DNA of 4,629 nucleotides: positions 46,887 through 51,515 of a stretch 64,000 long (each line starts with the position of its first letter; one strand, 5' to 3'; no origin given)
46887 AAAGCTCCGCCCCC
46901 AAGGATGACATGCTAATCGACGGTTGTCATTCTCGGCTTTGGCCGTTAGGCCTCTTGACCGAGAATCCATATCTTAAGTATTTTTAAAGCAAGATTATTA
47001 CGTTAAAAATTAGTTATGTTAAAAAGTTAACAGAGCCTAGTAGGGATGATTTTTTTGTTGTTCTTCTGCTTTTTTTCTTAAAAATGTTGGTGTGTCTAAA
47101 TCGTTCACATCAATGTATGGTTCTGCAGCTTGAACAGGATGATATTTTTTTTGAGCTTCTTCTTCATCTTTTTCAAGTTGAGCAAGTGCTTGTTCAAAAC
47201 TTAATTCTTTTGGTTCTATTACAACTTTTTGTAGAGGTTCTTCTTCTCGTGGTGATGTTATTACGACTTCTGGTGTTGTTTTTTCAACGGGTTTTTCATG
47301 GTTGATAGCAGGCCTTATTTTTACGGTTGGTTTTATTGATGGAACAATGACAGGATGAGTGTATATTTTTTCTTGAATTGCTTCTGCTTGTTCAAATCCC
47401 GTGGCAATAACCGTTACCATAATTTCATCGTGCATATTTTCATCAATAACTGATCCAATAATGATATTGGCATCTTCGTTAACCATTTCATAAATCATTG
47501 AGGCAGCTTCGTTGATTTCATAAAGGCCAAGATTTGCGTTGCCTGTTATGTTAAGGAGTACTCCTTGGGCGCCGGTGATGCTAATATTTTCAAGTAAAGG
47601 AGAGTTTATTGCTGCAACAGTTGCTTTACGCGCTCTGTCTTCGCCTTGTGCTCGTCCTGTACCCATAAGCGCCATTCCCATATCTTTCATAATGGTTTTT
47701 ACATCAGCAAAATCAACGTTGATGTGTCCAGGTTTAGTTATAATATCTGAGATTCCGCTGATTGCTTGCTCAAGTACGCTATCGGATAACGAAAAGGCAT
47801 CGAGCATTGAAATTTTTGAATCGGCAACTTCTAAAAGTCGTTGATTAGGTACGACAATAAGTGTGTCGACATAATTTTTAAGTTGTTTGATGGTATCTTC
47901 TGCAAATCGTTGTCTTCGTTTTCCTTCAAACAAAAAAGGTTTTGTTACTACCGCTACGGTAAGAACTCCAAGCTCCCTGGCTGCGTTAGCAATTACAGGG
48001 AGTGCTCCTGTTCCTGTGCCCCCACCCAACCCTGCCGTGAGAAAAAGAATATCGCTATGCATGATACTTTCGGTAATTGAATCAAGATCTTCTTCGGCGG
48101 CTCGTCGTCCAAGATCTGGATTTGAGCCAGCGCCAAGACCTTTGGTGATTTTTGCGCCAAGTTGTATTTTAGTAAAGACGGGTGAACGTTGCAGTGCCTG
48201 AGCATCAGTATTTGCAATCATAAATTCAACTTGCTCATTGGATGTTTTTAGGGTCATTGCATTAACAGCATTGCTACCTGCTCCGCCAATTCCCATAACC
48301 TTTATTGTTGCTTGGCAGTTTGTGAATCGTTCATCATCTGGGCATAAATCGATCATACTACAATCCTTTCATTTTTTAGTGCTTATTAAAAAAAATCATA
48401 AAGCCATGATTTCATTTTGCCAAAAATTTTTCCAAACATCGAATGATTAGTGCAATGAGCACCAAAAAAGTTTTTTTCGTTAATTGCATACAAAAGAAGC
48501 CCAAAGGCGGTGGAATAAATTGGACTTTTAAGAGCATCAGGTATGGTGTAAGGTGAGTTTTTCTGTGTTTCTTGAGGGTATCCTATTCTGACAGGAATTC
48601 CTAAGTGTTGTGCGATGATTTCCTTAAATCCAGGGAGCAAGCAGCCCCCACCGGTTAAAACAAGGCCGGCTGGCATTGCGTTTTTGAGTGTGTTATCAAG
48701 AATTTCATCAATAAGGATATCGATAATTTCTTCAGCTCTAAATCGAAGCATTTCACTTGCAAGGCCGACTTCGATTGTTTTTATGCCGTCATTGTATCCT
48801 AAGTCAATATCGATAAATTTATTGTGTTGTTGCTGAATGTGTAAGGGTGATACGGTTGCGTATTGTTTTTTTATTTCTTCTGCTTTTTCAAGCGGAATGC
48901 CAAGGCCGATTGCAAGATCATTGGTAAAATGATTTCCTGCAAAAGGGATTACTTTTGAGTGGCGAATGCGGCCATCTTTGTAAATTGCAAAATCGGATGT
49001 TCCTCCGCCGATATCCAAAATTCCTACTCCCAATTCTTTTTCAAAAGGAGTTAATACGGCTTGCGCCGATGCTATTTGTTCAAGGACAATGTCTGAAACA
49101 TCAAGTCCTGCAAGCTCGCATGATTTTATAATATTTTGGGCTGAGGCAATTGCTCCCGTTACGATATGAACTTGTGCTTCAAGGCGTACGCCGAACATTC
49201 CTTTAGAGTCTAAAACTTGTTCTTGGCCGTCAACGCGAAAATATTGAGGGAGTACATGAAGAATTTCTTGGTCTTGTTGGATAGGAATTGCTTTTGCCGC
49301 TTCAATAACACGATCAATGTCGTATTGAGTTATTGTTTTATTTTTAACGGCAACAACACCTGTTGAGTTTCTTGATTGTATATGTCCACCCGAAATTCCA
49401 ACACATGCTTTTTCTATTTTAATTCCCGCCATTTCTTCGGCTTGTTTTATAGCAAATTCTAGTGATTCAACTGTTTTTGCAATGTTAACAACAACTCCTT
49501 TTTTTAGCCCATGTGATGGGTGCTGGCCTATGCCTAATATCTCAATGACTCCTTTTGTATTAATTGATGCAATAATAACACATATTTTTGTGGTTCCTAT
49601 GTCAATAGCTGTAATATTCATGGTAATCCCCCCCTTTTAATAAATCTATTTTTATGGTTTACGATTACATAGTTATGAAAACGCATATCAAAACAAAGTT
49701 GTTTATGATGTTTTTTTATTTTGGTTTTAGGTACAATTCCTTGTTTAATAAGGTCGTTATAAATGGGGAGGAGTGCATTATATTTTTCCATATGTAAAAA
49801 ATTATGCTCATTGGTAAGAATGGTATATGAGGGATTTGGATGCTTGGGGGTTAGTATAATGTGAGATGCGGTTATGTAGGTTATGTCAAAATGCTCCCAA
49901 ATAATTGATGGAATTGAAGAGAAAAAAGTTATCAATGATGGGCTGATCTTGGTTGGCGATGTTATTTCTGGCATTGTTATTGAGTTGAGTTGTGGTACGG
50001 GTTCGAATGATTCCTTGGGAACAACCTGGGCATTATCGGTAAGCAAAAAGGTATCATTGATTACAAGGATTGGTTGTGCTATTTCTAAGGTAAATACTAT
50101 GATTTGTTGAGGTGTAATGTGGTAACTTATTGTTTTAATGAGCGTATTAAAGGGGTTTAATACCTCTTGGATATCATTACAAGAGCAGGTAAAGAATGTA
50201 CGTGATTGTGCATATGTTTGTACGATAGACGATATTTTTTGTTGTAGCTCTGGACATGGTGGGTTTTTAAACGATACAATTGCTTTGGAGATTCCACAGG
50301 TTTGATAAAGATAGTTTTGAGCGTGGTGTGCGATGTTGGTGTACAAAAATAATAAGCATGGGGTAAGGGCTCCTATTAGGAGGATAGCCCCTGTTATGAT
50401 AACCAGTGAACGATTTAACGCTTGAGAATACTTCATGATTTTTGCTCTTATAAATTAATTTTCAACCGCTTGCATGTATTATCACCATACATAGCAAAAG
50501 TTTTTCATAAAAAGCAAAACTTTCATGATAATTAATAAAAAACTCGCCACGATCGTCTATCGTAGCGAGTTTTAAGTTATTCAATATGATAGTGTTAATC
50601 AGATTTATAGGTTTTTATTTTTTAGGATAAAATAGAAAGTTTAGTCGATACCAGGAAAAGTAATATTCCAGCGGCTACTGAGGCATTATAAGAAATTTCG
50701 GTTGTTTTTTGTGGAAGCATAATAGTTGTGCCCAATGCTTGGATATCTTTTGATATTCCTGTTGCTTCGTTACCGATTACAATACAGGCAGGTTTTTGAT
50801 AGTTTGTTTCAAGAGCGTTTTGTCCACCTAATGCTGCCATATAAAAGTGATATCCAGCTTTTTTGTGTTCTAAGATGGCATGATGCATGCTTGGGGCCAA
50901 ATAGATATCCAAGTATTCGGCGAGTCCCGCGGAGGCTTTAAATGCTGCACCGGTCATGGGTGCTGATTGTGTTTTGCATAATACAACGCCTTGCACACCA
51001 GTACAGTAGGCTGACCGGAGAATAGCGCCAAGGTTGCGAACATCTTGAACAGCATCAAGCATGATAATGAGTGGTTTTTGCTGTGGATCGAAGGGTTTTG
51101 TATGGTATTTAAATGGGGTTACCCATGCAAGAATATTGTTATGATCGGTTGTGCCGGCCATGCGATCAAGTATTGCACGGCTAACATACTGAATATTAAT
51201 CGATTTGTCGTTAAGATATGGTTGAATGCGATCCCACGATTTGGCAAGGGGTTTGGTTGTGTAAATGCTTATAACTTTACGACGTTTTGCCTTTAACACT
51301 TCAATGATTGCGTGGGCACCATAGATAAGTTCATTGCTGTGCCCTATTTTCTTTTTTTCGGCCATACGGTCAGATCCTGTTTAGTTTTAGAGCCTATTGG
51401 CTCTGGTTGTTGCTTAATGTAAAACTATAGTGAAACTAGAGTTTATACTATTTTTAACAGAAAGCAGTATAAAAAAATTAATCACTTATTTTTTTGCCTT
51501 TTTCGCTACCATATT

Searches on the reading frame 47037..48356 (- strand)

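Call 18: search_protein_families(library=pfam, proteins=[window:47037-48356:-], max_evalue=0.001)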
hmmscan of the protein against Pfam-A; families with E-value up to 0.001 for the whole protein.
window:47037-48356:- (439 aa): 2 families
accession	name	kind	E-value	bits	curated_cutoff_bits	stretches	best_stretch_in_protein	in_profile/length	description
PF00091.31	Tubulin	-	7.4e-45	154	33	1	18-178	2-189/190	Tubulin/FtsZ family, GTPase domain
PF12327.13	FtsZ_C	-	1.8e-34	118.3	27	1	227-322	1-95/95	FtsZ family, C-terminal domain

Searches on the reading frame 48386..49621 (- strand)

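Call 18: search_protein_families(library=pfam, proteins=[window:48386-49621:-], max_evalue=0.001)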
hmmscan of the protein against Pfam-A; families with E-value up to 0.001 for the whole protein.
window:48386-49621:- (411 aa): 5 families
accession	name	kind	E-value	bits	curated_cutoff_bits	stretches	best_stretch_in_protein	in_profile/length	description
PF14450.12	FtsA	-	1.1e-38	132.9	31.8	2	201-374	2-127/127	Cell division protein FtsA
PF02491.25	SHS2_FTSA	-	7.8e-30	103.5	25.4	1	78-155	1-79/79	SHS2 domain inserted in FTSA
PF06723.19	MreB_Mbl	-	1.8e-13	50.5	27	1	162-347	110-304/327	MreB/Mbl protein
PF11104.14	PilM_2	-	4.3e-12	46.1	27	1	6-253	2-236/340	Type IV pilus assembly protein PilM;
PF08841.16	DDR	-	0.00046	19.7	24.6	1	182-254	119-191/328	Diol dehydratase reactivase ATPase-like domain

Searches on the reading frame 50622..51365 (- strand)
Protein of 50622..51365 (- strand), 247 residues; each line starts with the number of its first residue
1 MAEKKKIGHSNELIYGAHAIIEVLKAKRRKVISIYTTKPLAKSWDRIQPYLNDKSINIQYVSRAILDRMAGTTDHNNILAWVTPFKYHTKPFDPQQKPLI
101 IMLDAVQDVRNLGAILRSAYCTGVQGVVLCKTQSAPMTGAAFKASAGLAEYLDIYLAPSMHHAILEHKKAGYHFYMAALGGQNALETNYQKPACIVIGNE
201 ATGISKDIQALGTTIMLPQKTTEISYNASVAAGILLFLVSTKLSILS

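Call 70: search_protein_families(library=pfam, proteins=[window:50622-51365:-], max_evalue=0.00001)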
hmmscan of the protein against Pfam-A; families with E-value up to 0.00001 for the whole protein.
window:50622-51365:- (247 aa): 2 families
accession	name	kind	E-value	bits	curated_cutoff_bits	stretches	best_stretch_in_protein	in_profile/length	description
PF00588.24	SpoU_methylase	-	4.9e-29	101.7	29.7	1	99-237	2-142/142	SpoU rRNA Methylase family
PF08032.17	SpoU_sub_bind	-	2.1e-14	54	22.8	1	13-87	1-75/76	RNA 2'-O ribose methyltransferase substrate binding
